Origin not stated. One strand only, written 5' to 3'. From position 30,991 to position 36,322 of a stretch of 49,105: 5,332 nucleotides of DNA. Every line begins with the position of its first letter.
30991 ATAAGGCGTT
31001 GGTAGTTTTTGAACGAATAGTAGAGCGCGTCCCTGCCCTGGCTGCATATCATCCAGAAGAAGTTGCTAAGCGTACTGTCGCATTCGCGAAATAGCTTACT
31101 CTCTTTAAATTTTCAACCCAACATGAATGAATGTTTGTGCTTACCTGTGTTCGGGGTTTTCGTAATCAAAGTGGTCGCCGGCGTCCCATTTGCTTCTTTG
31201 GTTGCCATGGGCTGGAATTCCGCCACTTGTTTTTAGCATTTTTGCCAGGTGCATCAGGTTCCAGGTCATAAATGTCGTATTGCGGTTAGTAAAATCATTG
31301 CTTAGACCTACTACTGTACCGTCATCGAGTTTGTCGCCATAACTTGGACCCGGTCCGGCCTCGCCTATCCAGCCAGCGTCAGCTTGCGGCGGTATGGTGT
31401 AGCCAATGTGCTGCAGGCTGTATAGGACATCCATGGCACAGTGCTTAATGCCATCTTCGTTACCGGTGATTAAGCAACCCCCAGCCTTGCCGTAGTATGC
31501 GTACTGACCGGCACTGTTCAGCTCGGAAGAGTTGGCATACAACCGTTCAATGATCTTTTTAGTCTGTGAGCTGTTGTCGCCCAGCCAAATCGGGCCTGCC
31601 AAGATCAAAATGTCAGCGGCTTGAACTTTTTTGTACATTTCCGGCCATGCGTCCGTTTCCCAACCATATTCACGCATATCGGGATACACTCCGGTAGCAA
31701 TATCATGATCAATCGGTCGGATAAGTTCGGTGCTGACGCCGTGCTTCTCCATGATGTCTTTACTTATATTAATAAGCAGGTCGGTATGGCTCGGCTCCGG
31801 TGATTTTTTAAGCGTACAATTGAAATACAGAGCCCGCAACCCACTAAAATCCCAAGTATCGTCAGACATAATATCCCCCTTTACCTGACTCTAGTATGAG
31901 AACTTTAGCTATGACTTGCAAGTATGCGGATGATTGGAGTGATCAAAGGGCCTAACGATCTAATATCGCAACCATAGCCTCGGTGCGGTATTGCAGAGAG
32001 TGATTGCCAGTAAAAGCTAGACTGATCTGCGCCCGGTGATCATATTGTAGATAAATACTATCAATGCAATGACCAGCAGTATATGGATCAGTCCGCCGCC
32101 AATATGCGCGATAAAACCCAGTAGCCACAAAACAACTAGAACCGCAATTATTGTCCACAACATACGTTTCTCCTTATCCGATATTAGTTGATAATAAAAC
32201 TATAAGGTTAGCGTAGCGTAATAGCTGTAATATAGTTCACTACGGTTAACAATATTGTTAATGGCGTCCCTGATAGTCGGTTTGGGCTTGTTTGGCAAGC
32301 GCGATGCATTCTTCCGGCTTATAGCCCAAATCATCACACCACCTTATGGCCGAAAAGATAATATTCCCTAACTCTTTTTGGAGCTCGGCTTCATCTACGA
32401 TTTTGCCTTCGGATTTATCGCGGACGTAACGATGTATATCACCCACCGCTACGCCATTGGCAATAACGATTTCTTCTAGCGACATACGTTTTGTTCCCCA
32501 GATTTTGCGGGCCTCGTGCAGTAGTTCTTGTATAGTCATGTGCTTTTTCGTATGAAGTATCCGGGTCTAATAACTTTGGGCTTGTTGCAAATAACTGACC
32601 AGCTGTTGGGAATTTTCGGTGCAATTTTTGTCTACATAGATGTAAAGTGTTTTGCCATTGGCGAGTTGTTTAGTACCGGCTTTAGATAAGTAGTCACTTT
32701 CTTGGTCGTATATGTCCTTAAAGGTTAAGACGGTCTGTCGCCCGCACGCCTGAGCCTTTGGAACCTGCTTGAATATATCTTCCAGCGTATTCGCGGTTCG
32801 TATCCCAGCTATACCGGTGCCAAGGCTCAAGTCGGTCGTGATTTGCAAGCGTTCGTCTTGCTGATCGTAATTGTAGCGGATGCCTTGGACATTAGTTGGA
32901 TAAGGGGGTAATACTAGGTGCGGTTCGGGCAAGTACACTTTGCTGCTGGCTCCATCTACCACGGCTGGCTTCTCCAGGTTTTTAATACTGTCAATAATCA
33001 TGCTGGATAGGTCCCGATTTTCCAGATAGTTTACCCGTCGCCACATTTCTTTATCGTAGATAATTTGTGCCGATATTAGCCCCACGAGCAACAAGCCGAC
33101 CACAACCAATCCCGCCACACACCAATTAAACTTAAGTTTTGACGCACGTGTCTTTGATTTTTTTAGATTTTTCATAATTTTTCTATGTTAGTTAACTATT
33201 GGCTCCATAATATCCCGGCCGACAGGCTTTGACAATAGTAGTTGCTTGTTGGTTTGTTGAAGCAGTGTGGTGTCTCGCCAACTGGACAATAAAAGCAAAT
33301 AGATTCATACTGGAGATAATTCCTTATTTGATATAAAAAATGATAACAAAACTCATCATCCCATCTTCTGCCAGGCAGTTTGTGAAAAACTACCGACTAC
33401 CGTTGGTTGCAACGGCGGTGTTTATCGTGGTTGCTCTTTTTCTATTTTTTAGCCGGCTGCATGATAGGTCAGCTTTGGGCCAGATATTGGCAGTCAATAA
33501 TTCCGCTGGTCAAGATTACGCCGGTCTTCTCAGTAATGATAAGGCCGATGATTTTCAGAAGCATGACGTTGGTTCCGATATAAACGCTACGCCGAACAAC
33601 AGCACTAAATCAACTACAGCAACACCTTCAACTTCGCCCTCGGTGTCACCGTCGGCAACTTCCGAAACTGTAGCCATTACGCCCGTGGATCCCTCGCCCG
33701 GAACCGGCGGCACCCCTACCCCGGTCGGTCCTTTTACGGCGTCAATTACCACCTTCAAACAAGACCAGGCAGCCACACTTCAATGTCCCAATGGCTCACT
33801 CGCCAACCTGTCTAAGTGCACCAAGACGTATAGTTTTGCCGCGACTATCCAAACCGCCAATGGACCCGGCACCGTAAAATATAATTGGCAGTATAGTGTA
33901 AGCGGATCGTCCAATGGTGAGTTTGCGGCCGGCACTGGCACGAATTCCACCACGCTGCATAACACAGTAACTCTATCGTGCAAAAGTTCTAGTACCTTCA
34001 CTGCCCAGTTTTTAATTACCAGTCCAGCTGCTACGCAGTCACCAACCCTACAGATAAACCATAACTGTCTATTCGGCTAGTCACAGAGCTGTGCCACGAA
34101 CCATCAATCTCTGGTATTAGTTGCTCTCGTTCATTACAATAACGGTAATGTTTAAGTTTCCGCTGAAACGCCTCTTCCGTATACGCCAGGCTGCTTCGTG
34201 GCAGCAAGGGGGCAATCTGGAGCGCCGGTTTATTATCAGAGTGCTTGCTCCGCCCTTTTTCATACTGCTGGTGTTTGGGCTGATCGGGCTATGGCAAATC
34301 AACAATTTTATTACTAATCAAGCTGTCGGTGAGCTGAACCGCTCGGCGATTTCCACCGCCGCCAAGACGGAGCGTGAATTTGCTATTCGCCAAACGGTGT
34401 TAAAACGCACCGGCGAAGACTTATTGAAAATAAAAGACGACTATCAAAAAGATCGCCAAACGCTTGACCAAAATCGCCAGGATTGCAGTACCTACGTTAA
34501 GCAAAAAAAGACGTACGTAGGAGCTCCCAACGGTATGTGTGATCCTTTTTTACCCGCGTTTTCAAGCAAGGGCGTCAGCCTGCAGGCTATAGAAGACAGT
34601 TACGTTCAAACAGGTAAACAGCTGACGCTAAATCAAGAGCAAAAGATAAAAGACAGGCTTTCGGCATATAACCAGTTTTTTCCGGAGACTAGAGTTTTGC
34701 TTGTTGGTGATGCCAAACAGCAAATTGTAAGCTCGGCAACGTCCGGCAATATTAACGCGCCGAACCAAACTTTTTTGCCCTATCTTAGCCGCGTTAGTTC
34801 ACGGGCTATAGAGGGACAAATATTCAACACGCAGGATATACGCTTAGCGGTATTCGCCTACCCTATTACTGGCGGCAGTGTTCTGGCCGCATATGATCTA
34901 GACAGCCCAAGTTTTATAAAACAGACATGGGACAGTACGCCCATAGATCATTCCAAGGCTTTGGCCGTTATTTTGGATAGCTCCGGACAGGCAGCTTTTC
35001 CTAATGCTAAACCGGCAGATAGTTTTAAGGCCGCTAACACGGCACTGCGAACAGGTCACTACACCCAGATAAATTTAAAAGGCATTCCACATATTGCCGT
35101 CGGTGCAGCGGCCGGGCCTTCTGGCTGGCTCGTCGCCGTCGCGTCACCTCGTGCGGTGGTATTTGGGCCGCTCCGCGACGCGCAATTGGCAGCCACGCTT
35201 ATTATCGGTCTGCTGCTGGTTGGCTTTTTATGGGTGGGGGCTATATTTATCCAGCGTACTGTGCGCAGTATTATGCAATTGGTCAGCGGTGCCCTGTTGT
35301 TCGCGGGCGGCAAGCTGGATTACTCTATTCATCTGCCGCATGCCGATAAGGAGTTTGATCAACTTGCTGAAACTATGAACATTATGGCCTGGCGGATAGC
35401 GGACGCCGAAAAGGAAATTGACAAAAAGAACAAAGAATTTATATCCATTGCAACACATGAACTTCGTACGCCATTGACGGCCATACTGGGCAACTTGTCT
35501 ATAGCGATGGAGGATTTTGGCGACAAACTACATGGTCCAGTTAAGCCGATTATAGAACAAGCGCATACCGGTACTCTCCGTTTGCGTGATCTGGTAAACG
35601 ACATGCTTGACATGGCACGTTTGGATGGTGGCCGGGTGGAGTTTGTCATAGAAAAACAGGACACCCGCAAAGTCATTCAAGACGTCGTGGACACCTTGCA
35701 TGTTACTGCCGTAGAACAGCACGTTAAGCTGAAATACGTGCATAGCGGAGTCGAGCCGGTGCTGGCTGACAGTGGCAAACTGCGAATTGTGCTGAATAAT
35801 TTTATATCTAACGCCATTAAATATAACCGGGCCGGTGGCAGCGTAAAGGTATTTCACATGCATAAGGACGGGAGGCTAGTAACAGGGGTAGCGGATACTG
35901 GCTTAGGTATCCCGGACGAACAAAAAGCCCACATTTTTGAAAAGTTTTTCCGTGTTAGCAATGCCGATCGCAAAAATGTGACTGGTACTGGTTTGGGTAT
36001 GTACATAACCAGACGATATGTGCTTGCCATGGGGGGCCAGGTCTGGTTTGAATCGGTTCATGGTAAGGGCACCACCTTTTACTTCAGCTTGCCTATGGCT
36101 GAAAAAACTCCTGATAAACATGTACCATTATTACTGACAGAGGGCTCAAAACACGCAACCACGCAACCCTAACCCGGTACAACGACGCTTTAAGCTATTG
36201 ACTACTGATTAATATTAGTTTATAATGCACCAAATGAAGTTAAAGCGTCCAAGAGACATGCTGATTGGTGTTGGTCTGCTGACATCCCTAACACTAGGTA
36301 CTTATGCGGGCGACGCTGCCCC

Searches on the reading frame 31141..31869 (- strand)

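Call 118: search_protein_families(library=pfam, proteins=[window:31141-31869:-], max_evalue=0.0001)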
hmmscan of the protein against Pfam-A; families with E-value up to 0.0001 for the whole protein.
window:31141-31869:- (242 aa): 1 family
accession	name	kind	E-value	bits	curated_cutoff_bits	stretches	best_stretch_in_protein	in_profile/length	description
PF03358.20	FMN_red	-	3.6e-11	43.3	24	1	24-162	10-142/152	NADPH-dependent FMN reductase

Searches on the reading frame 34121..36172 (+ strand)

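Call 118: search_protein_families(library=pfam, proteins=[window:34121-36172:+], max_evalue=0.0001)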
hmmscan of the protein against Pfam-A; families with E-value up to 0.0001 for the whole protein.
window:34121-36172:+ (683 aa): 2 families
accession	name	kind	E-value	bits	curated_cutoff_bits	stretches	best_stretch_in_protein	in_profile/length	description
PF02518.31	HATPase_c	-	2.5e-25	89.5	26.4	1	550-660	2-110/111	Histidine kinase-, DNA gyrase B-, and HSP90-like ATPase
PF00512.31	HisKA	-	1.5e-15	57.4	26.9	1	437-504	2-66/66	His Kinase A (phospho-acceptor) domain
